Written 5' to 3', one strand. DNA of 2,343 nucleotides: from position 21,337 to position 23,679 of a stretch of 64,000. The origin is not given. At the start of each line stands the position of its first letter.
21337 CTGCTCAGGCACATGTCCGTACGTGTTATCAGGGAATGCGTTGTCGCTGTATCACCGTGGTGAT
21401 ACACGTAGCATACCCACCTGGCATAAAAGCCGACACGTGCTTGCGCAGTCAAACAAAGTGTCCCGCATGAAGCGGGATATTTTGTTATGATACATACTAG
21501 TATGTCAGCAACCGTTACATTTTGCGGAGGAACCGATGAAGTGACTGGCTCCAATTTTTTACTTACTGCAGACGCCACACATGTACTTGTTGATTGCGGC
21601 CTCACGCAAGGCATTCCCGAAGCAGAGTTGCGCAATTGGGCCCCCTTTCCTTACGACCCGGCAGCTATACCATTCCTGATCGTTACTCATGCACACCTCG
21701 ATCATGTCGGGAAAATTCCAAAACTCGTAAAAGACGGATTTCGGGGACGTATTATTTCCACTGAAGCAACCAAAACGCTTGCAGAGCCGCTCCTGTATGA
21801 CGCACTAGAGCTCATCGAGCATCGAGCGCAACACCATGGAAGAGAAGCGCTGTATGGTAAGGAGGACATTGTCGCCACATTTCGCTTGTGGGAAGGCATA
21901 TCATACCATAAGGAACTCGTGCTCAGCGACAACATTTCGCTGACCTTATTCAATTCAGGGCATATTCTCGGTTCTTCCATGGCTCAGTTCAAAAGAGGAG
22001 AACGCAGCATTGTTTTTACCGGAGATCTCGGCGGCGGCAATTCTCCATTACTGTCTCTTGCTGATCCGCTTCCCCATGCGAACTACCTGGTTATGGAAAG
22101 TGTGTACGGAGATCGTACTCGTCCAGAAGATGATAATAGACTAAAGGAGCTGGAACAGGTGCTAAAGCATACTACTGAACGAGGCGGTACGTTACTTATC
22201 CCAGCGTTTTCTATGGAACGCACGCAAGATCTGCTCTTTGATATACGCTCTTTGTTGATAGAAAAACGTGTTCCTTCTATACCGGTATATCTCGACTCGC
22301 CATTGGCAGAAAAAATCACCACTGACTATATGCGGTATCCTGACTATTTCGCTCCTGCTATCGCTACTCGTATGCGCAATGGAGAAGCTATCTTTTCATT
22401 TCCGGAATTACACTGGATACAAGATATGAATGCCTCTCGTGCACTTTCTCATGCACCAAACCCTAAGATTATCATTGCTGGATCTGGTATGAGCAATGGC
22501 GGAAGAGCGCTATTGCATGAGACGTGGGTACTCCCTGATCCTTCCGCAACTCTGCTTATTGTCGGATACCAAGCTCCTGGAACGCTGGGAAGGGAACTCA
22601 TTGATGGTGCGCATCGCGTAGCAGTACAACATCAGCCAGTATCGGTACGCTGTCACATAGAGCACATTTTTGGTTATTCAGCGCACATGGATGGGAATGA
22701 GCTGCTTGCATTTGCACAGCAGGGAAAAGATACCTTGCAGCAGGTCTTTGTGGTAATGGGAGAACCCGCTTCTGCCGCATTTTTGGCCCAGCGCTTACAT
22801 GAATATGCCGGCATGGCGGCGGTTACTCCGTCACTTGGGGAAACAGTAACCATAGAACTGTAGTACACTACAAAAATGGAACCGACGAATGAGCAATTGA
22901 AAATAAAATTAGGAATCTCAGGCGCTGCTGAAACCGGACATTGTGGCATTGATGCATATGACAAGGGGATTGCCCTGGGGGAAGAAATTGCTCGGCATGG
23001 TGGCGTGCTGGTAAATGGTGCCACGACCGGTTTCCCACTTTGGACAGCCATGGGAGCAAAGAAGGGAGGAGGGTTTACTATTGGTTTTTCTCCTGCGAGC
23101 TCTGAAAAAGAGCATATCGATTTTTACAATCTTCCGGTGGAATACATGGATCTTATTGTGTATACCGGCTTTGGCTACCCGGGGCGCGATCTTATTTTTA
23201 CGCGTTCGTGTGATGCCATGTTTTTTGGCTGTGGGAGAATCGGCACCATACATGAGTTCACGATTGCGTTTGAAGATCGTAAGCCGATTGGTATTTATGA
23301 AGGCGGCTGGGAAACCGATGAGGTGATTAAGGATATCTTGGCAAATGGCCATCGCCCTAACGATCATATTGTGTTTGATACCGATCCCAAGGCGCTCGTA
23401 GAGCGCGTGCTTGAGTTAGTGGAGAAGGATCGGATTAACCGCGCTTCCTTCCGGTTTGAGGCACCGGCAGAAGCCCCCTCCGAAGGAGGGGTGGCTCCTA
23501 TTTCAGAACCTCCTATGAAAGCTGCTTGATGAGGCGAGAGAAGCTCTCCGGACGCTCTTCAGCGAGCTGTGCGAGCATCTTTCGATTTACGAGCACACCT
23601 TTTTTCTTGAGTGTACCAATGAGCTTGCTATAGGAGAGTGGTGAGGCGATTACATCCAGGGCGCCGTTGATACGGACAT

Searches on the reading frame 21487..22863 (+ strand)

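Call 79: search_protein_families(library=pfam, proteins=[window:21487-22863:+], max_evalue=0.00001)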
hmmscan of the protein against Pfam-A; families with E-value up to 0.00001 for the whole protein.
window:21487-22863:+ (458 aa): 5 families
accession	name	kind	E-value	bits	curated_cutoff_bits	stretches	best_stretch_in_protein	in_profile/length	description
PF10996.14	Beta-Casp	-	1.4e-28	100.2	27.7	1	246-371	1-120/120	Beta-Casp domain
PF00753.33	Lactamase_B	-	1.2e-10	42.2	22.7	1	20-191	5-161/196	Metallo-beta-lactamase superfamily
PF16661.11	Lactamase_B_6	-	1.5e-10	41.2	27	1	25-178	1-159/193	Metallo-beta-lactamase superfamily domain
PF07521.17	RMMBL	-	6.2e-10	39.4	21.6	1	385-446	2-61/63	Zn-dependent metallo-hydrolase RNA specificity domain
PF12706.13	Lactamase_B_2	-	4.2e-06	26.9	27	0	31-108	1-80/200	Beta-lactamase superfamily domain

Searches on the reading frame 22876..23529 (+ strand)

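Call 79: search_protein_families(library=pfam, proteins=[window:22876-23529:+], max_evalue=0.00001)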
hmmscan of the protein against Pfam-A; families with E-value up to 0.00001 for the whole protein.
window:22876-23529:+ (217 aa): 1 family
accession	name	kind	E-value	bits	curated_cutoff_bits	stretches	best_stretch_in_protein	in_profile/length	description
PF18306.6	LDcluster4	-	1.7e-27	96.3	26.3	1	9-173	1-149/151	SLOG cluster4 family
